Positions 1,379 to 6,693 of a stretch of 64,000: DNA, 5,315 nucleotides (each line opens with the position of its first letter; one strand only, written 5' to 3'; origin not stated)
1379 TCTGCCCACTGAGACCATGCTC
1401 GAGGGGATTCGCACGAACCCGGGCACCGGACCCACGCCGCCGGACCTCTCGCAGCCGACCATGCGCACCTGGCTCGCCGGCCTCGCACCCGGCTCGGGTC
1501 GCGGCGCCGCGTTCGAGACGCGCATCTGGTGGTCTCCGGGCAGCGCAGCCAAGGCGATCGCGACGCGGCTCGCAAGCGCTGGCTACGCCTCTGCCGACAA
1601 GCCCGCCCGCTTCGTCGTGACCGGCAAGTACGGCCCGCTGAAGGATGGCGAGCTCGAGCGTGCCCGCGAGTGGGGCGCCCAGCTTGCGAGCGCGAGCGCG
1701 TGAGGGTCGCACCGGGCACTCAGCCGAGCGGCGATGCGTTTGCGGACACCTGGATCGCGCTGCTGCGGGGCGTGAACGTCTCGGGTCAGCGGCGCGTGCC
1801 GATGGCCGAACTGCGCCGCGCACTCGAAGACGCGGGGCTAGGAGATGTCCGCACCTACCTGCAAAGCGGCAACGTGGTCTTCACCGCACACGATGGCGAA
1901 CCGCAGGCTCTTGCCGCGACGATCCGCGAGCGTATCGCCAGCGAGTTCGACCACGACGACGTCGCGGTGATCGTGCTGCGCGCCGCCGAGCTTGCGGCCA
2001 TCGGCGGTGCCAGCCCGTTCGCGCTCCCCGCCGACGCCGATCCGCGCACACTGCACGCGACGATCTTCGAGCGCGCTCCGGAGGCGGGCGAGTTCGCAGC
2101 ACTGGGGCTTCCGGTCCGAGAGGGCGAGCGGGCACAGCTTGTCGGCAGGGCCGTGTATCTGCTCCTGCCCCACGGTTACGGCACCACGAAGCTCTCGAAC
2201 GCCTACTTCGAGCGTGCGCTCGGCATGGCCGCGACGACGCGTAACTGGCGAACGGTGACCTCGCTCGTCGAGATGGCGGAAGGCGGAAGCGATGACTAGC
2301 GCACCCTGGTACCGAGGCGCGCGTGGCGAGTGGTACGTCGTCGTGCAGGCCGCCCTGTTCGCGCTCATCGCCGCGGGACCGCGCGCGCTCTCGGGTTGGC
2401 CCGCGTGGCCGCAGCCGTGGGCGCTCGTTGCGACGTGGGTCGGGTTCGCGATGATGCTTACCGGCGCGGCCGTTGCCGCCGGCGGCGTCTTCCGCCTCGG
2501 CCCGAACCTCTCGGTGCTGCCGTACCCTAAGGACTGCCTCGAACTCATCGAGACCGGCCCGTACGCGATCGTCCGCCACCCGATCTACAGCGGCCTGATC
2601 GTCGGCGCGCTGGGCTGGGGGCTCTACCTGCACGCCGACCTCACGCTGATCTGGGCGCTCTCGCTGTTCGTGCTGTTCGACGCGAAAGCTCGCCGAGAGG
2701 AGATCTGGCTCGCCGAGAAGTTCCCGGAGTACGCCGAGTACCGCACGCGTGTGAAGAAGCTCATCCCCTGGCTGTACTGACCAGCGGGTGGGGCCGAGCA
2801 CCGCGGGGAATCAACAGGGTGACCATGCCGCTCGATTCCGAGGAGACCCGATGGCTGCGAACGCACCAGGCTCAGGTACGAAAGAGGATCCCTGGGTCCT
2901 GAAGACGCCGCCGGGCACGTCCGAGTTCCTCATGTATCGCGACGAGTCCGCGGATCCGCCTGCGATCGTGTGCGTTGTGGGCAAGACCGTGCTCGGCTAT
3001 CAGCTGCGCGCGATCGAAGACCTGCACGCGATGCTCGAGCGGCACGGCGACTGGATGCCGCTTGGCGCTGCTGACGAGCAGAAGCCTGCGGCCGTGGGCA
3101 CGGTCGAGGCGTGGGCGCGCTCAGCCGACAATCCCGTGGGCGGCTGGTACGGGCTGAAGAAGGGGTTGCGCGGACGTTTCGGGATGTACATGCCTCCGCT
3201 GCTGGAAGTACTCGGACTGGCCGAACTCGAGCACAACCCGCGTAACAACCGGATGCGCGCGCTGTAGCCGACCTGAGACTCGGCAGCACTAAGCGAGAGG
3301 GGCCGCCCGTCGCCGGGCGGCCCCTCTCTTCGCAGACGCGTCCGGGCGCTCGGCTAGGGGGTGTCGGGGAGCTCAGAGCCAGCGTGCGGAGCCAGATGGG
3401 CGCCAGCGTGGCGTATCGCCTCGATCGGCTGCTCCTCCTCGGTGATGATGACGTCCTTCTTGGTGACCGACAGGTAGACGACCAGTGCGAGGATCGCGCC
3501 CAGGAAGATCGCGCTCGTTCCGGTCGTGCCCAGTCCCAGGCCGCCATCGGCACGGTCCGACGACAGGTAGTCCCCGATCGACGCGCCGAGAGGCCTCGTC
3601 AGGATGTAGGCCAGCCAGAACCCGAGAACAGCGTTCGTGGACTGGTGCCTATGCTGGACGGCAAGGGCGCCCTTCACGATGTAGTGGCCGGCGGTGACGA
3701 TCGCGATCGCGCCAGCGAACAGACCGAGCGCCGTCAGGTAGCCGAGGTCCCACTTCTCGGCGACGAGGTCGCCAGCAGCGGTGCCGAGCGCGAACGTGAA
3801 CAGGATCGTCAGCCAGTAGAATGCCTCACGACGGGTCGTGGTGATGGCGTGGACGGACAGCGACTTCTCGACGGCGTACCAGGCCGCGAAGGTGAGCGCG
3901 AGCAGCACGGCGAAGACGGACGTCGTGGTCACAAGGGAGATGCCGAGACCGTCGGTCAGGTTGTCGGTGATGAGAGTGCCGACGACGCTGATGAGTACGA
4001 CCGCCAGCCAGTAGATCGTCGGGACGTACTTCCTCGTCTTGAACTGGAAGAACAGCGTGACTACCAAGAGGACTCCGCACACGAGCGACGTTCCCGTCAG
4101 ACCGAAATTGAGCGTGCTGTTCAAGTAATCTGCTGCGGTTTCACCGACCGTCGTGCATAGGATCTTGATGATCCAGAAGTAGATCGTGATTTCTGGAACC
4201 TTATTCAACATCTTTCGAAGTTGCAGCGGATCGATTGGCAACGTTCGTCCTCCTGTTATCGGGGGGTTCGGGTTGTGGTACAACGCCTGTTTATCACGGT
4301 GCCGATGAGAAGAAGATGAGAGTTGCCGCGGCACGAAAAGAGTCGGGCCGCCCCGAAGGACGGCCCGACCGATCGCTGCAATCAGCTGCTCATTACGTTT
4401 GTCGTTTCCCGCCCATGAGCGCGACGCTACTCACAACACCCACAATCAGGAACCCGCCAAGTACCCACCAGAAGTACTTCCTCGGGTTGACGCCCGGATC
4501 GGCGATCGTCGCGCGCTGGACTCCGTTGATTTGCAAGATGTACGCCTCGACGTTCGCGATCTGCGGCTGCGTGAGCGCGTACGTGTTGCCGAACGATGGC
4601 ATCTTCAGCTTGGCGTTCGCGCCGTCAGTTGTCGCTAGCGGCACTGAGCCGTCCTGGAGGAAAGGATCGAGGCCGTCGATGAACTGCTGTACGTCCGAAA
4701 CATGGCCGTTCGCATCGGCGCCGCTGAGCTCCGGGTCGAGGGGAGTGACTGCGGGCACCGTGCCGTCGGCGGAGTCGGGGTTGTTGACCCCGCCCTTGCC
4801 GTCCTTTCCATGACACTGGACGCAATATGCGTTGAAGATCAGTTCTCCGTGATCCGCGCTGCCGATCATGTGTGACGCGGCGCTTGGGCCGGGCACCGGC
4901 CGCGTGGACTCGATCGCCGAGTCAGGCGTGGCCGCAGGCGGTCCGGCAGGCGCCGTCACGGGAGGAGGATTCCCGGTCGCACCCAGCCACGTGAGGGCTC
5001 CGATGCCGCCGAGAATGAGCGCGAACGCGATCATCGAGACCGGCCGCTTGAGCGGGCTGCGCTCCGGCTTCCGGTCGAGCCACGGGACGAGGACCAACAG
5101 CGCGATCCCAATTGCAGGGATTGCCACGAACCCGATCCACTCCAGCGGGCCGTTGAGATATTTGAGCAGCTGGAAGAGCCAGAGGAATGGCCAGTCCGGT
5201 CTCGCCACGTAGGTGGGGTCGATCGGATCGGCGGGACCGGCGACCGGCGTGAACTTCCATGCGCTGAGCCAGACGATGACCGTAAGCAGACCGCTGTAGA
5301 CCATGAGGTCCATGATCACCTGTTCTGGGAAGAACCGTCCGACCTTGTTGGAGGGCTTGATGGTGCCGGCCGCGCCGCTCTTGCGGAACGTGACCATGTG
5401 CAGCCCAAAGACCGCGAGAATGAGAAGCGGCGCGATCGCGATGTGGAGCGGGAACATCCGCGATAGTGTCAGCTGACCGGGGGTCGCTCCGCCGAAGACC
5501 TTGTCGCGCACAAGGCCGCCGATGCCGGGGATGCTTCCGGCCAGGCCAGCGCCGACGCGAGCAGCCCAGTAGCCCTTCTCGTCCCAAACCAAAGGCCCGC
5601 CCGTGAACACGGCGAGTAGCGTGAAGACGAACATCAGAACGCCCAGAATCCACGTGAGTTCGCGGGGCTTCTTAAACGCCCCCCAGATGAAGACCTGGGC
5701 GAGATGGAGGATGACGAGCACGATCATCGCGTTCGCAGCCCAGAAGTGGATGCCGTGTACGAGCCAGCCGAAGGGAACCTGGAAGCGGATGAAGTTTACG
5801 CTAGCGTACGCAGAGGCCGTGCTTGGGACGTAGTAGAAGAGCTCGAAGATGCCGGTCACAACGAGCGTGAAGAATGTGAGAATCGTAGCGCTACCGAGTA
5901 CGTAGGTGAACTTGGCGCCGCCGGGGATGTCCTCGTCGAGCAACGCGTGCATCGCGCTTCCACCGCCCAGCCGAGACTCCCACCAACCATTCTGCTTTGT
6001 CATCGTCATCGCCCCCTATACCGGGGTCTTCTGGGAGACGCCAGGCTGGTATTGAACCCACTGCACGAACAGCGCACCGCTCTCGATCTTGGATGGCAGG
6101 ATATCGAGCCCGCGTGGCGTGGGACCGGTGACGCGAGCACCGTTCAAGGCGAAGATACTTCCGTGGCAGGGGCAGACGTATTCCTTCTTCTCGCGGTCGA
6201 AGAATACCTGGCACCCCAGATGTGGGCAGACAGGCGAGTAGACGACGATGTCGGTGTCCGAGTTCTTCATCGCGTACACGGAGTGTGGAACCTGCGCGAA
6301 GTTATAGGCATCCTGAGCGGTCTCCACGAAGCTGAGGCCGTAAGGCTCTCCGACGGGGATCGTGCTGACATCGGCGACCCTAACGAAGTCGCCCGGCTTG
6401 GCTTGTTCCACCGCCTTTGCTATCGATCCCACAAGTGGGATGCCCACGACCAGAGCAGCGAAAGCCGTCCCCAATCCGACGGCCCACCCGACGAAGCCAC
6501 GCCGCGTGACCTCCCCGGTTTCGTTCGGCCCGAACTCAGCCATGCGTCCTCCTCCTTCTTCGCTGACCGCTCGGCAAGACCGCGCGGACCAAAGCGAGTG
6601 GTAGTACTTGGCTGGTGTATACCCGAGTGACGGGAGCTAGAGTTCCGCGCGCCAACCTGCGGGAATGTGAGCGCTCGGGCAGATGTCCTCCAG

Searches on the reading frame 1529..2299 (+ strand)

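Call 77: search_protein_families(library=pfam, proteins=[window:1529-2299:+], max_evalue=0.001)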
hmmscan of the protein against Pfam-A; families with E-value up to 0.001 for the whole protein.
window:1529-2299:+ (256 aa): 1 family
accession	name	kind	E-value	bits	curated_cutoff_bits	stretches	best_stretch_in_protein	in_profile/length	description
PF08002.16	DUF1697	-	4.9e-37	127.8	24.4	1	74-210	3-137/137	Protein of unknown function (DUF1697)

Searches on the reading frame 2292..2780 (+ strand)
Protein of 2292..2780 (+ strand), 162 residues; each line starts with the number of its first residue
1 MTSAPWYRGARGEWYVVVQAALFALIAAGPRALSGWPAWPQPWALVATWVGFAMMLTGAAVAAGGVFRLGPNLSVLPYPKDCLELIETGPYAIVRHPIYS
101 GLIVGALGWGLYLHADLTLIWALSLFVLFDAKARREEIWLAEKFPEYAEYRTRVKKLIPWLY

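Call 77: search_protein_families(library=pfam, proteins=[window:2292-2780:+], max_evalue=0.001)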
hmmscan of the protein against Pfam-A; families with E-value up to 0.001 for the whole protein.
window:2292-2780:+ (162 aa): 2 families
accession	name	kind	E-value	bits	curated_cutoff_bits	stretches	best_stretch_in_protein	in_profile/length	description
PF04191.18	PEMT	-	1.6e-09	38.6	25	1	47-145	2-103/105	Phospholipid methyltransferase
PF04140.19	ICMT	-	6.2e-07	30.2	24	1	54-141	4-94/95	Isoprenylcysteine carboxyl methyltransferase (ICMT) family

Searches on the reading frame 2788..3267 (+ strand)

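Call 77: search_protein_families(library=pfam, proteins=[window:2788-3267:+], max_evalue=0.001)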
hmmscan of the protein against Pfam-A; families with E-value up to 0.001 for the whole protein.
window:2788-3267:+ (159 aa): 1 family
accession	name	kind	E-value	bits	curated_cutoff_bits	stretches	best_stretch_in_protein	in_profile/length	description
PF21619.2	DUF6855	-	4e-71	237.4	27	1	29-159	2-132/132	Family of unknown function (DUF6855)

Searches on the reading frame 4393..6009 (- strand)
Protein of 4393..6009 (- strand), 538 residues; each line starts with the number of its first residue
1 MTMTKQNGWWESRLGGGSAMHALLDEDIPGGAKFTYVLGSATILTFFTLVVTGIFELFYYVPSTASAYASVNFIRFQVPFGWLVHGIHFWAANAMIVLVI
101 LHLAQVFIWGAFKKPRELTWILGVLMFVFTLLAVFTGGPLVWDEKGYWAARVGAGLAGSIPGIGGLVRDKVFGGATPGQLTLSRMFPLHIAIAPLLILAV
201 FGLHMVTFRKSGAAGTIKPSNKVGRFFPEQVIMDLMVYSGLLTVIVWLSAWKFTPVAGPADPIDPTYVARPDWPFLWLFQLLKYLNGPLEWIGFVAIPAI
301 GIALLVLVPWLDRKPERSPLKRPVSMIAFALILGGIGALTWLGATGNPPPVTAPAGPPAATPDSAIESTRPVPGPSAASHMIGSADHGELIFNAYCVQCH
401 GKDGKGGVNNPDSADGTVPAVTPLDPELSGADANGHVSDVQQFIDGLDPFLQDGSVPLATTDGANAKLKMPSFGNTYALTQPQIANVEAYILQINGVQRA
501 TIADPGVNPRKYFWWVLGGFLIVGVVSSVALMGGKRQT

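Call 77: search_protein_families(library=pfam, proteins=[window:4393-6009:-], max_evalue=0.001)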
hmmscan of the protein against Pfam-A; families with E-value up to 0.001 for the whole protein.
window:4393-6009:- (538 aa): 6 families
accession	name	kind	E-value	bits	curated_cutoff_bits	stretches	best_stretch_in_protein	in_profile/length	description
PF00033.24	Cytochrome_B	-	1.3e-39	136.5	27.2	1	28-211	6-188/189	Cytochrome b/b6/petB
PF13631.11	Cytochrom_B_N_2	-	1e-37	130.1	27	1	94-252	2-160/169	Cytochrome b(N-terminal)/b6/petB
PF00032.22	Cytochrom_B_C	-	6.9e-10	39.5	20.7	1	259-347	1-86/102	Cytochrome b(C-terminal)/b6/petD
PF13442.11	Cytochrome_CBB3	-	4.1e-06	27.5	27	1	385-491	3-68/68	Cytochrome C oxidase, cbb3-type, subunit III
PF00034.26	Cytochrom_C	-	7.4e-06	27.6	21.3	1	386-494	2-89/90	Cytochrome c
PF14358.11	DUF4405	-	0.00012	22.9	26.7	1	41-104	5-63/66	Domain of unknown function (DUF4405)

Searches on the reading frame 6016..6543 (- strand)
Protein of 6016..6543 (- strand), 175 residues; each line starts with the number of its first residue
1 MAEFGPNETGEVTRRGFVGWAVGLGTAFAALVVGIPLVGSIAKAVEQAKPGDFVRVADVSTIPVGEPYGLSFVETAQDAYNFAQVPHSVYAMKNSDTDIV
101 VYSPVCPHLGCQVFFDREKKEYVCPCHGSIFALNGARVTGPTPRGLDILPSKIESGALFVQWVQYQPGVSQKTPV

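Call 77: search_protein_families(library=pfam, proteins=[window:6016-6543:-], max_evalue=0.001)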
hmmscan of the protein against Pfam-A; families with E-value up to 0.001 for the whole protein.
window:6016-6543:- (175 aa): 1 family
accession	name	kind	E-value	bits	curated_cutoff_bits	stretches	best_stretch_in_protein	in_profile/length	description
PF00355.32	Rieske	-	4e-10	39.9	20.3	1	55-147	4-85/88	Rieske [2Fe-2S] domain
